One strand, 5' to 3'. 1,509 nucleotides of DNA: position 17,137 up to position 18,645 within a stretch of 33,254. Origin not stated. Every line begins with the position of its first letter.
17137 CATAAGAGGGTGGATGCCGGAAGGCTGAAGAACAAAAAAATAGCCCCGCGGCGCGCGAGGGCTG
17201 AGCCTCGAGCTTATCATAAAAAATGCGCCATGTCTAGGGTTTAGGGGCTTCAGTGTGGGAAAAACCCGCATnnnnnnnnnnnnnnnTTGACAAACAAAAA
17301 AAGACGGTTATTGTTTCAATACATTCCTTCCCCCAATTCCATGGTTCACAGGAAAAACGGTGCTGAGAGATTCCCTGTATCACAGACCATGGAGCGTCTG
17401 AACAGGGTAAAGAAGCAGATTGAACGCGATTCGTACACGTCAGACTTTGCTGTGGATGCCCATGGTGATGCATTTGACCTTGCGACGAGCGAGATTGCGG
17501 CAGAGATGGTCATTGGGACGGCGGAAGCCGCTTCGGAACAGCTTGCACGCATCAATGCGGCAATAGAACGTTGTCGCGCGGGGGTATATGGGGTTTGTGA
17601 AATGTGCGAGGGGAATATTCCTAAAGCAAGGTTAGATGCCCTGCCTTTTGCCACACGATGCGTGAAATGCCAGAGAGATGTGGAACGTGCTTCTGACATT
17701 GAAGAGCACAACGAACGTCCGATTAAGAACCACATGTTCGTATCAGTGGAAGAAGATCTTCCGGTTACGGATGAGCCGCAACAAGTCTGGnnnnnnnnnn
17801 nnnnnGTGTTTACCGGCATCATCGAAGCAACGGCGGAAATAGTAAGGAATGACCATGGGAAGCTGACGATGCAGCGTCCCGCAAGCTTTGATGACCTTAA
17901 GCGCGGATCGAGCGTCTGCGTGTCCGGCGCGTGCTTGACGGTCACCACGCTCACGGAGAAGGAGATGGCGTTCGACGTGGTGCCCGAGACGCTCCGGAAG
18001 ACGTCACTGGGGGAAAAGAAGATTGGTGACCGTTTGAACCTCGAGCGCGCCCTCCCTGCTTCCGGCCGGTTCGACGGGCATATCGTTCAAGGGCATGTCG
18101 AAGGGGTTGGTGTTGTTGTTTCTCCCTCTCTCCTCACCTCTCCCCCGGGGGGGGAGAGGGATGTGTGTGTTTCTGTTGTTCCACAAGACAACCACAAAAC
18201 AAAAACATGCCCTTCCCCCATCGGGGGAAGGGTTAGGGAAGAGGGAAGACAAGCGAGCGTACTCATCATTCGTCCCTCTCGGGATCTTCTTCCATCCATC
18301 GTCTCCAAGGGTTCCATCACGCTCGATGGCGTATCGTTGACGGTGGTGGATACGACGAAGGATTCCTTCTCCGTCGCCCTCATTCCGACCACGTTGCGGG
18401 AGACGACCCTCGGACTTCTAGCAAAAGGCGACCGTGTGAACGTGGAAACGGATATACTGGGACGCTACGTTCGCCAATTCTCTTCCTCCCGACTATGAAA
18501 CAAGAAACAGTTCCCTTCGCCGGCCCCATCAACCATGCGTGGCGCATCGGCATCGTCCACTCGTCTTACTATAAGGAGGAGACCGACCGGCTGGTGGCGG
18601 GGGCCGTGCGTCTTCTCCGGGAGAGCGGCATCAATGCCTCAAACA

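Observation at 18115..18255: Palindromic MITE/RPE-like element translated in frame inside riboflavin synthase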

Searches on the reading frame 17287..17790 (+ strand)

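Call 11: search_protein_families(library=pfam, proteins=[window:17287-17790:+])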
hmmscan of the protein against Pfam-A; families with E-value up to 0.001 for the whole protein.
window:17287-17790:+ (168 aa): 1 family
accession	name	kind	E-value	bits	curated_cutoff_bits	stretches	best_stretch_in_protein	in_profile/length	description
PF01258.23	zf-dskA_traR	-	1.4e-11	44.6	24.9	1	100-134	2-36/36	Prokaryotic dksA/traR C4-type zinc finger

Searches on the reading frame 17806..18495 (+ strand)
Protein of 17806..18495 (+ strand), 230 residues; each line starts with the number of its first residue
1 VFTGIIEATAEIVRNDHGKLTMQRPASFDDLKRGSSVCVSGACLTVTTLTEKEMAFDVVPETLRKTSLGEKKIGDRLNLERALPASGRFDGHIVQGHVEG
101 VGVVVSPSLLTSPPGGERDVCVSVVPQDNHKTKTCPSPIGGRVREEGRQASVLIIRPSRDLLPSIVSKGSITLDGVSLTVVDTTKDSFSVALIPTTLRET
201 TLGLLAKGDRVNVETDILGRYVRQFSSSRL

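Call 10: search_solved_structures(query=window:17806-18495:+, show_alignments=2)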
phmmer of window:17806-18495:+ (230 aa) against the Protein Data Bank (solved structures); distinct sequences matched with E-value up to 0.001: 8.
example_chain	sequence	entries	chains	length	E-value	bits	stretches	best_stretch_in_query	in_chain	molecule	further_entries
9ryj_1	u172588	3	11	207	6.2e-35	124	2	1-106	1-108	Riboflavin synthase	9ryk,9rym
1i8d_A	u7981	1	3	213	1.2e-29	106.6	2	1-104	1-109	RIBOFLAVIN SYNTHASE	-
1kzl_A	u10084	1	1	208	1.3e-29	106.6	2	1-106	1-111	Riboflavin Synthase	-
7wuo_A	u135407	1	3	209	1.5e-26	96.5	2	1-107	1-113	Riboflavin synthase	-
4e0f_A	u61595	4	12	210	4.1e-24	88.6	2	147-225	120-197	Riboflavin synthase subunit alpha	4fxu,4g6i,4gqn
1hze_A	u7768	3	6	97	3.5e-15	59.4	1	1-92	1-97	RIBOFLAVIN SYNTHASE ALPHA CHAIN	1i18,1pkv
8e4c_C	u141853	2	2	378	3.1e-11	46.5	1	2-104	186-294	B-cell antigen receptor complex-associated protein alpha chain,Yellow fluorescent protein | B-cell antigen receptor complex-associated protein alpha chain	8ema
3a35_A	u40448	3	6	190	7e-10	42.1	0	2-104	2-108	Lumazine protein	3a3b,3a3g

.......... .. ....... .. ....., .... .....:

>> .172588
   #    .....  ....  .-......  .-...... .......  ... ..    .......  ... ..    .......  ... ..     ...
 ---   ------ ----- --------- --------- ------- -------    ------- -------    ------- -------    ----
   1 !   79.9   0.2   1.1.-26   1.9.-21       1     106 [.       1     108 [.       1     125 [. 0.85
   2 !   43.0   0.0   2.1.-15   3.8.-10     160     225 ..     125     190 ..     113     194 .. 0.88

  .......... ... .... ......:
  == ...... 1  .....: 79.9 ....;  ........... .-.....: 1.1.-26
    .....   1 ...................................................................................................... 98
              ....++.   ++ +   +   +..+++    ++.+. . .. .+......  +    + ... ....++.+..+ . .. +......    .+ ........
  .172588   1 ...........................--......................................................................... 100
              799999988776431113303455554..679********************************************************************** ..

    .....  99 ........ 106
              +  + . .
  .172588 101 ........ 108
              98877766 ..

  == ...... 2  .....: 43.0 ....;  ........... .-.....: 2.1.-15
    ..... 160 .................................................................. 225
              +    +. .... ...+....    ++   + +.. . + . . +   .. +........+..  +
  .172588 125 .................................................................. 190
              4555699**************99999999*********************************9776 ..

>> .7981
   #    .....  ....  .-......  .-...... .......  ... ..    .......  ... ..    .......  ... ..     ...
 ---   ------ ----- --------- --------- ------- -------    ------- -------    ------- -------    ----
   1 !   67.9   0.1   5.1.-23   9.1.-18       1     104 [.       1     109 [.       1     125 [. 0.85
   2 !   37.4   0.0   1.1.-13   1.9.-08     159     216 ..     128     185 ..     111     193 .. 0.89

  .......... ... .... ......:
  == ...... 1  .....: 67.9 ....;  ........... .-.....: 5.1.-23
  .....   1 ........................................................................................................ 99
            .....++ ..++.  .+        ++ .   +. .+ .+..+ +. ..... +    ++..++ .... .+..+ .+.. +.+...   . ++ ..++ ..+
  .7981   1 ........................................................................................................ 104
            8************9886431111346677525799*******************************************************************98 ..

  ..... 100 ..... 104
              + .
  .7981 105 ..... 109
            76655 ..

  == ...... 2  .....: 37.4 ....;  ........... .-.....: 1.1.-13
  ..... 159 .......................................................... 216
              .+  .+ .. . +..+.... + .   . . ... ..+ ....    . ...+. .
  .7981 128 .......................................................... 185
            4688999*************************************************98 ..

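Call 11: search_protein_families(library=pfam, proteins=[window:17806-18495:+])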
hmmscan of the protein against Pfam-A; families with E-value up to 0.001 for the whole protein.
window:17806-18495:+ (230 aa): 1 family
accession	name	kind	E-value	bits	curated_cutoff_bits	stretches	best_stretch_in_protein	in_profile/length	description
PF00677.23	Lum_binding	-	5.2e-43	145.4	27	2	95-216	1-86/86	Lumazine binding domain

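Call 12: find_homologous_proteins(query=window:17806-18495:+)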
Query window:17806-18495:+ (230 aa): 7999 proteins with E <= 0.001 among 8000 candidates; the best 120 are listed.
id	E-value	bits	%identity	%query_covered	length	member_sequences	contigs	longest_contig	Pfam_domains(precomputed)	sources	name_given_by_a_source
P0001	4.3e-129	446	100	91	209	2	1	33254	PF00677.24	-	-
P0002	3.8e-84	300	85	40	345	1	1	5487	PF04480.19,PF18741.8,PF00677.24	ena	-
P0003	4.1e-79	283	75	40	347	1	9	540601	PF04480.19,PF00677.24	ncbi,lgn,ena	-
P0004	7.5e-73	263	75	46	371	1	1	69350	PF04480.19,PF18741.8,PF00677.24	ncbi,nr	ncbi:MAG: DUF559 domain-containing protein [Candidatus Peribacteraceae bacterium]|nr:DUF559 domain-c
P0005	9.1e-66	240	55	98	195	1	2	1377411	PF00677.24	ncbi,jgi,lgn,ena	ncbi:MAG: riboflavin synthase [Candidatus Peribacteraceae bacterium]|jgi:riboflavin synthase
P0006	9.9e-65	236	56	100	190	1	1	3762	PF00677.24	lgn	-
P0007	3.0e-62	228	65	40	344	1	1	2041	PF04480.19,PF18741.8,PF00677.24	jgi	jgi:riboflavin synthase alpha subunit/very-short-patch-repair endonuclease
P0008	3.9e-62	228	56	97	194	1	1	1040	PF00677.24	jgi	jgi:riboflavin synthase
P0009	2.6e-60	222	56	97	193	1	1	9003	PF00677.24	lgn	-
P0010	2.9e-60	222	50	98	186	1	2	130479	PF00677.24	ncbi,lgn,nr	ncbi:riboflavin synthase [Candidatus Peregrinibacteria bacterium]|nr:riboflavin synthase [Candidatus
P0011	1.1e-58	216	51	99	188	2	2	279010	PF00677.24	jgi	jgi:riboflavin synthase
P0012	5.9e-58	214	53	97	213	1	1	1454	PF00677.24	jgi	-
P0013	1.6e-57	213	52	100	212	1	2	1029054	PF00677.24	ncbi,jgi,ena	ncbi:MAG: riboflavin synthase [Candidatus Peribacteraceae bacterium]|jgi:riboflavin synthase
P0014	6.3e-57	211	50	100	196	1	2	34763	PF00677.24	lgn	-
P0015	9.9e-57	210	51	97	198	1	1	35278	PF00677.24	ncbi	-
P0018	2.0e-56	209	51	96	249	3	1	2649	PF00677.24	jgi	-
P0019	2.3e-56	209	57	50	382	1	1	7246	PF04480.19,PF00677.24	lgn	-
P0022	5.1e-56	208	60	46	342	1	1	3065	PF04480.19,PF00677.24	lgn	-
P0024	6.8e-56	207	59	46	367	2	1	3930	PF04480.19,PF18741.8,PF00677.24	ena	-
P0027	1.7e-55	206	63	43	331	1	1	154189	PF04480.19,PF18741.8,PF00677.24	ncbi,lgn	-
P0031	6.2e-55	204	59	40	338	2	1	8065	PF04480.19,PF00677.24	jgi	jgi:riboflavin synthase alpha subunit/very-short-patch-repair endonuclease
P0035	1.8e-54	203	59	45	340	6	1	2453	PF04480.19,PF00677.24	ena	-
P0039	3.3e-54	202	60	46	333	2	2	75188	PF04480.19,PF18741.8,PF00677.24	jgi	-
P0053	4.1e-53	198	58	47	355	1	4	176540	PF04480.19,PF00677.24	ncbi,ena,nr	ncbi:MAG: riboflavin synthase [Candidatus Peregrinibacteria bacterium Greene0416_62]|nr:MAG: ribofla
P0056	6.4e-53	198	57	49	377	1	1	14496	PF04480.19,PF18741.8,PF00677.24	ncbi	-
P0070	5.8e-52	194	61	47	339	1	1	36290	PF04480.19,PF18741.8,PF00677.24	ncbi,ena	-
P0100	9.0e-51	191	48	100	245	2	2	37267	PF00677.24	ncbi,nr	ncbi:MAG: riboflavin synthase [Candidatus Peribacteraceae bacterium]|nr:riboflavin synthase [Candida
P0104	1.2e-50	190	-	-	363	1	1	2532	PF04480.19,PF00677.24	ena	-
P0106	1.5e-50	190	46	69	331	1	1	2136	PF04480.19,PF00677.24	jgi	jgi:riboflavin synthase alpha subunit/very-short-patch-repair endonuclease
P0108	1.6e-50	190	58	46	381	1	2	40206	PF04480.19,PF18741.8,PF00677.24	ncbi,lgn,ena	-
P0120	5.1e-50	188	57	47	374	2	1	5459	PF04480.19,PF00677.24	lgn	-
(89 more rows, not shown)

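Call 16: find_encoding_contigs(protein=P0002, flank=5000, max_places=3)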
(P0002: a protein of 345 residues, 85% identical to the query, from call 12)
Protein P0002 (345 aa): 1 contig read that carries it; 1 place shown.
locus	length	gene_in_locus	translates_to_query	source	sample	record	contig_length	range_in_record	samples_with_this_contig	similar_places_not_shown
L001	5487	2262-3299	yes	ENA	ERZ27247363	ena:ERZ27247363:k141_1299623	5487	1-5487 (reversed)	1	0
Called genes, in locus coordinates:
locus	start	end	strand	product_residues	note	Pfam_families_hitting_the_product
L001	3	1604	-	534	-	?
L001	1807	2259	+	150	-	PF01258:zf-dskA_traR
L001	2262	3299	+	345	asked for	PF00677:Lum_binding, PF04480:DUF559, PF18741:MTES_1575 (weak), PF00677:Lum_binding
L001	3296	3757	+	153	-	PF00885:DMRL_synthase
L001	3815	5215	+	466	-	PF00395:SLH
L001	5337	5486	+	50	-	?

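Call 17: find_encoding_contigs(protein=P0003, flank=10000, max_places=3)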
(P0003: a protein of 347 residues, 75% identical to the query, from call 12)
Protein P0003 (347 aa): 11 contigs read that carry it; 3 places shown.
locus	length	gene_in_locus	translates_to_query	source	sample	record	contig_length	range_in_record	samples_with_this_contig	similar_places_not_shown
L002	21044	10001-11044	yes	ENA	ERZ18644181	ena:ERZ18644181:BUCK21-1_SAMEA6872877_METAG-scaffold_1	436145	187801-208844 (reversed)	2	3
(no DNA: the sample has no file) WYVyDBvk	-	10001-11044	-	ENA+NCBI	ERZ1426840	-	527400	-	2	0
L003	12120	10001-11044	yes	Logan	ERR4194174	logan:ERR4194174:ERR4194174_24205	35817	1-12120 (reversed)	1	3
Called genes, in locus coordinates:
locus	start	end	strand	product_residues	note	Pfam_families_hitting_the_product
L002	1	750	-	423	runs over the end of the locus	PF04389:Peptidase_M28 (weak), PF01546:Peptidase_M20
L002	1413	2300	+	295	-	-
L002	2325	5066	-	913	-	PF13328:HD_4, PF19296:RelA_AH (faint), PF01966:HD, PF04607:RelA_SpoT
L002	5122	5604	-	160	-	PF00293:NUDIX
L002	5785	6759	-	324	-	PF00149:Metallophos, PF12850:Metallophos_2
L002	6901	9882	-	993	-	PF02463:SMC_N (weak), PF03193:RsgA_GTPase (faint), PF00005:ABC_tran (faint), PF13191:AAA_16 (faint), PF13304:AAA_21 (faint), PF13555:AAA_29 (faint), PF17760:UvrA_inter, PF17755:UvrA_DNA-bind, +1 more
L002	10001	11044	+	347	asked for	PF00677:Lum_binding, PF04480:DUF559, PF00677:Lum_binding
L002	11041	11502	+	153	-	PF00885:DMRL_synthase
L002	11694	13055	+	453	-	PF00395:SLH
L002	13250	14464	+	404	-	PF00926:DHBP_synthase, PF00925:GTP_cyclohydro2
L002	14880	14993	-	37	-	-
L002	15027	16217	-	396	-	PF04519:Bactofilin (faint), PF26514:DUF8173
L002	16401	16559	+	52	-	-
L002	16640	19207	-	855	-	PF02861:Clp_N, PF23569:NBD_SMAX1, PF00004:AAA, PF17871:AAA_lid_9, PF00004:AAA, PF07724:AAA_2, PF07728:AAA_5, PF10431:ClpB_D2-small, +9 more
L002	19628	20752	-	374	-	-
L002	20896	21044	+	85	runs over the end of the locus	PF09851:SHOCT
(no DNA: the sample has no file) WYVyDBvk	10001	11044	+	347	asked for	PF00677:Lum_binding, PF04480:DUF559, PF00677:Lum_binding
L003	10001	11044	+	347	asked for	PF00677:Lum_binding, PF04480:DUF559, PF00677:Lum_binding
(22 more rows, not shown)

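Call 18: find_encoding_contigs(protein=P0004, flank=10000, max_places=3)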
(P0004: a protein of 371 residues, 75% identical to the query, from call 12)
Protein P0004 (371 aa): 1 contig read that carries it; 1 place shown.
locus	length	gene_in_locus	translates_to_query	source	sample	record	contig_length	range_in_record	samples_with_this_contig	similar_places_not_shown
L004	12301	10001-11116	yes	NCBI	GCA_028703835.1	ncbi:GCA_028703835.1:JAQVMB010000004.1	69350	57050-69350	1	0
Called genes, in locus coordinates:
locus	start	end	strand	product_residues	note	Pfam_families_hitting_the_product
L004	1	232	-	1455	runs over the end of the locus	PF00133:tRNA-synt_1, PF09334:tRNA-synt_1g (weak), PF00300:His_Phos_1, PF00133:tRNA-synt_1, PF08264:Anticodon_1, PF19302:DUF5915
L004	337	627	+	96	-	-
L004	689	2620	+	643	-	PF13328:HD_4, PF01966:HD, PF01842:ACT (faint), PF04607:RelA_SpoT, PF02824:TGS (weak), PF13291:ACT_4 (weak)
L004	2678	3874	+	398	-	-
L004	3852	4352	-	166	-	PF00293:NUDIX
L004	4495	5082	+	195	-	PF00578:AhpC-TSA, PF08534:Redoxin, PF13905:Thioredoxin_8 (weak)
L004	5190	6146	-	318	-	PF00149:Metallophos, PF12850:Metallophos_2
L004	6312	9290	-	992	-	PF00005:ABC_tran (faint), PF02463:SMC_N (faint), PF13191:AAA_16 (faint), PF13304:AAA_21 (faint), PF13555:AAA_29 (faint), PF20703:nSTAND1 (faint), PF17760:UvrA_inter, PF17755:UvrA_DNA-bind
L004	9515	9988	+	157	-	PF01258:zf-dskA_traR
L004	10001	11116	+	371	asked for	PF00677:Lum_binding, PF04480:DUF559, PF18741:MTES_1575 (weak), PF00677:Lum_binding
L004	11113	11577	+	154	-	PF00885:DMRL_synthase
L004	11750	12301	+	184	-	PF00395:SLH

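Call 68: predict_structure(alignment_id=A6)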
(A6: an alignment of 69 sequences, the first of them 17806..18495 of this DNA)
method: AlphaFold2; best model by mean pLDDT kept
length: 230 residues; sequences in the alignment: 69
mean_pLDDT: 80.6   pTM: 0.69
mean pLDDT of the five models: 80.6, 79.9, 78.6, 78.5, 76.0
residues with pLDDT >= 90: 128; 70-90: 41; 50-70: 28; < 50: 33
segments of 3 or more residues with pLDDT < 50: 117-146
pLDDT, mean of each block of 10 residues (from residue 1): 78 97 96 94 95 97 93 96 76 74 82 49 39 41 50 94 90 92 95 89 93 81 65
secondary structure, 60 per line:
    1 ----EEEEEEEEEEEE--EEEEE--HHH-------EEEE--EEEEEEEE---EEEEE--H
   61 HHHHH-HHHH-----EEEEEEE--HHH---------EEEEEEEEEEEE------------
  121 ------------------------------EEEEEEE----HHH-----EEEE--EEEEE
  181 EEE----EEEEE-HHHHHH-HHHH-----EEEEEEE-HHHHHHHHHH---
elements in order: E5-16 E19-23 E36-39 E42-49 E53-57 H60-65 H67-70 E76-82 E97-108 E151-157 E170-173 E176-183 E188-192 H194-199 H201-204 E210-216 H218-227

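Call 72: find_encoding_contigs(protein=P0100, flank=1500, max_places=1)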
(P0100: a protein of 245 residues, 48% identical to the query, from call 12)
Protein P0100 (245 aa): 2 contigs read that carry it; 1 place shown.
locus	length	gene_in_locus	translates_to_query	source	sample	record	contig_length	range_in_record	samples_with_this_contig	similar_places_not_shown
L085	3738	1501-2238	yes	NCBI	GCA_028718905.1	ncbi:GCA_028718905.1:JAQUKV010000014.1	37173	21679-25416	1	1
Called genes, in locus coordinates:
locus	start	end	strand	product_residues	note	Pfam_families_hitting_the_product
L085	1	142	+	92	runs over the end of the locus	-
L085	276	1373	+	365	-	PF00395:SLH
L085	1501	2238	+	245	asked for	PF00677:Lum_binding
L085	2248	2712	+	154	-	PF00885:DMRL_synthase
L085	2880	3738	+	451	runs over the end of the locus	PF00395:SLH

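Call 73: find_encoding_contigs(protein=P0012, flank=1500, max_places=1)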
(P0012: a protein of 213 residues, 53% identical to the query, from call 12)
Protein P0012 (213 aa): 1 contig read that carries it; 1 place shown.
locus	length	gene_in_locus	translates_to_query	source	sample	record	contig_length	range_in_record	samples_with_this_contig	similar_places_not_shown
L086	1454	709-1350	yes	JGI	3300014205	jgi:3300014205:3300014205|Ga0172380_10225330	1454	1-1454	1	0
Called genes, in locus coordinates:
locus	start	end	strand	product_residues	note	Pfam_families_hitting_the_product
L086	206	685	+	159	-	PF01258:zf-dskA_traR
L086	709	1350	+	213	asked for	PF00677:Lum_binding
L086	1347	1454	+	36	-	?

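Call 74: find_encoding_contigs(protein=P0018, flank=1500, max_places=1)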
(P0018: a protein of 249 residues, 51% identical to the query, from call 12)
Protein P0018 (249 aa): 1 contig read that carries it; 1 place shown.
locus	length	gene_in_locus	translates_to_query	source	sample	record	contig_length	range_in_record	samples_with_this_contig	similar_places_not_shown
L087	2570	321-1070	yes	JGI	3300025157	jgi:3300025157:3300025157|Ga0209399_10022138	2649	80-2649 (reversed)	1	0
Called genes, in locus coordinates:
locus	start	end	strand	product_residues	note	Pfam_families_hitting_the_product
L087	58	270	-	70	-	-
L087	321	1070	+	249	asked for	PF00677:Lum_binding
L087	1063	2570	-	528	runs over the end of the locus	?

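Call 92: search_protein_families(library=ncbifam, proteins=[P0002, window:17806-18495:+], max_evalue=0.001)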
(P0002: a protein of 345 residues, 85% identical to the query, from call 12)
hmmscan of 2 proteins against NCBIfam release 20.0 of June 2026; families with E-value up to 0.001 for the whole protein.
P0002 (345 aa): 4 families
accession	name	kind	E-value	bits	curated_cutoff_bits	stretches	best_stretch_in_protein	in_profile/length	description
NF006767.1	PRK09289.1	equivalog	1.5e-57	194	155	2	1-108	1-113/192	riboflavin synthase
TIGR00187.1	ribE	equivalog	3.3e-52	176.6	156.6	2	1-107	1-112/207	riboflavin synthase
NF009566.0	PRK13020.1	equivalog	5.5e-44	149.8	180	2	1-109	1-114/206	riboflavin synthase subunit alpha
NF007294.0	PRK09767.1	equivalog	1.7e-11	44.3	218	1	135-245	8-116/117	DUF559 domain-containing protein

window:17806-18495:+ (230 aa): 3 families
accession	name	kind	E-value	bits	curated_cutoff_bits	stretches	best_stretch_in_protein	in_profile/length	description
NF006767.1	PRK09289.1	equivalog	7.1e-58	195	155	2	1-106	1-111/192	riboflavin synthase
TIGR00187.1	ribE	equivalog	8.1e-52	175.4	156.6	2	1-106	1-111/207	riboflavin synthase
NF009566.0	PRK13020.1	equivalog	7.5e-43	146.1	180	2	1-106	1-111/206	riboflavin synthase subunit alpha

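Call 97: predict_structure(alignment_id=A8)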
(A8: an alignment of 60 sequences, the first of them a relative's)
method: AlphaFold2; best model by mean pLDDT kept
length: 345 residues; sequences in the alignment: 60
mean_pLDDT: 84.1   pTM: 0.58
mean pLDDT of the five models: 84.1, 83.9, 82.8, 82.2, 81.9
residues with pLDDT >= 90: 189; 70-90: 98; 50-70: 30; < 50: 28
segments of 3 or more residues with pLDDT < 50: 118-124, 245-254, 256-261
pLDDT, mean of each block of 10 residues (from residue 1): 71 97 96 91 92 97 92 95 71 64 89 49 58 91 97 92 92 93 89 83 92 94 97 96 56 43 76 93 87 90 90 88 93 75 63
secondary structure, 60 per line:
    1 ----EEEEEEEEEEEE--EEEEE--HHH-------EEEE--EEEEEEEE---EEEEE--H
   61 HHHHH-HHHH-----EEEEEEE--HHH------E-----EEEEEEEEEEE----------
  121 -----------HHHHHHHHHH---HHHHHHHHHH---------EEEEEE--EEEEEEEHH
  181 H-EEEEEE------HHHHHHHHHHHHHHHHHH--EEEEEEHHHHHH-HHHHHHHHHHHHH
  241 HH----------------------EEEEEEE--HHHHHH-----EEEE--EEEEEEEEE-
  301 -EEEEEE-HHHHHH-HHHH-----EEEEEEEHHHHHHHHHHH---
elements in order: E5-16 E19-23 E36-39 E42-49 E53-57 H60-65 H67-70 E76-82 E100-110 H132-141 H145-154 E164-169 E172-178 E183-188 H195-212 E215-220 H221-226 H228-242 E265-271 H274-279 E285-288 E291-299 E302-307 H309-314 H316-319 E325-331 H332-342
